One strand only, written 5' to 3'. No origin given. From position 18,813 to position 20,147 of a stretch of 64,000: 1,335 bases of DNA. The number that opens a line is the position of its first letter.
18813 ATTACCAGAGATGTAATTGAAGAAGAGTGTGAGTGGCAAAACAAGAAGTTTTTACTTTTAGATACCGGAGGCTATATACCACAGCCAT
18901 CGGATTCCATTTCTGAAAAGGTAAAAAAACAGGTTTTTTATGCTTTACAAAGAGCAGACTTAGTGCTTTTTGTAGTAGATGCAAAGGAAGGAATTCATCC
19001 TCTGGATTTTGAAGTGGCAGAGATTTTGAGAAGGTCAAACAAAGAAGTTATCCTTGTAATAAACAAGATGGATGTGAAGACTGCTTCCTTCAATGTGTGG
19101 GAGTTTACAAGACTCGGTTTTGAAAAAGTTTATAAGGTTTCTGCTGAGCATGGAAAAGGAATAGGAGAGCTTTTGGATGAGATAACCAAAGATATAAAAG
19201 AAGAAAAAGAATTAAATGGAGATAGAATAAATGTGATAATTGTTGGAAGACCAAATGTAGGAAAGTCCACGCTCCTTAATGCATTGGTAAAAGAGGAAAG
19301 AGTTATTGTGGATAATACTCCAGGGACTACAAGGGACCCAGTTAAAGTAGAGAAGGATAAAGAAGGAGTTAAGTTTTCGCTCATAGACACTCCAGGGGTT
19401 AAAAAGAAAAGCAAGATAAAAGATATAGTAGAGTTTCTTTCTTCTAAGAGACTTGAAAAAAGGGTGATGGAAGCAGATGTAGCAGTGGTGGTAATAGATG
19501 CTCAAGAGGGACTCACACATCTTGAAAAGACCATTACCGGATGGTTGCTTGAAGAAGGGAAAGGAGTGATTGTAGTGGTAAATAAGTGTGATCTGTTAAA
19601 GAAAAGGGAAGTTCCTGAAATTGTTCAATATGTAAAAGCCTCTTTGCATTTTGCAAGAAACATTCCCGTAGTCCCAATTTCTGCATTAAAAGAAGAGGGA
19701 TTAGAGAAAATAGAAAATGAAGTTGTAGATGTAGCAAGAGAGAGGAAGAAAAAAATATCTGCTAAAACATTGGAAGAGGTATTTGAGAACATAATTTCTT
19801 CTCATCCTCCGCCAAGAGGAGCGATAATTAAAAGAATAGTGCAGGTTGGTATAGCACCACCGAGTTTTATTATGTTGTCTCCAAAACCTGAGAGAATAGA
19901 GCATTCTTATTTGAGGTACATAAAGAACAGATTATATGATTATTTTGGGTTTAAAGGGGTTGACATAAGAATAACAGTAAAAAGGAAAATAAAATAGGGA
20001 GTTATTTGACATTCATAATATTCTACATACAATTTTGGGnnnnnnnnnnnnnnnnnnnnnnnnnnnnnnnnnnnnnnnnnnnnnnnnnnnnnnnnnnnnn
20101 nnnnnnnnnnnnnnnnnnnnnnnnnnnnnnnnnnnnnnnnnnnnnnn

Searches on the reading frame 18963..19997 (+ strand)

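Call 84: search_protein_families(library=pfam, proteins=[window:18963-19997:+], max_evalue=0.00001)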
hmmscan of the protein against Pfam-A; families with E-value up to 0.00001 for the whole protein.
window:18963-19997:+ (344 aa): 11 families
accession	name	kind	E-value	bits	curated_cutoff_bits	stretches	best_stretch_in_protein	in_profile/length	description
PF01926.29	MMR_HSR1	-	4.8e-32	110.9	21.9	1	91-208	2-113/113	50S ribosome-binding GTPase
PF00009.33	GTP_EFTU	-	1.9e-27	96.5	26.5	2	88-257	3-185/188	Elongation factor Tu GTP binding domain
PF02421.24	FeoB_N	-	4.2e-21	75.5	27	1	90-253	2-155/156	Ferrous iron transport protein B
PF14714.11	KH_dom-like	-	2.6e-16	60.1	27.3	1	264-340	1-81/81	KH-domain-like of EngA bacterial GTPase enzymes, C-terminal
PF10662.15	PduV-EutP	-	2.2e-11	44.2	21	0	90-252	3-139/143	Ethanolamine utilisation - propanediol utilisation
PF03193.22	RsgA_GTPase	-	3.3e-11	43.7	30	1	24-148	51-170/174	RsgA GTPase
PF00350.29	Dynamin_N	-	1.6e-10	41.7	27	0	91-134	1-43/168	Dynamin family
PF00071.28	Ras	-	1.1e-09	38.5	21.6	1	91-255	2-157/162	Ras family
PF16897.10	MMR_HSR1_Xtn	-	1.1e-07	32.2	35.2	0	202-254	58-100/106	C-terminal region of MMR_HSR1 domain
PF00025.27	Arf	-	5.4e-07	29.7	22.3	0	86-250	12-166/174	ADP-ribosylation factor family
PF04548.22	AIG1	-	4.9e-06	26.5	27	1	90-192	2-104/212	AIG1 family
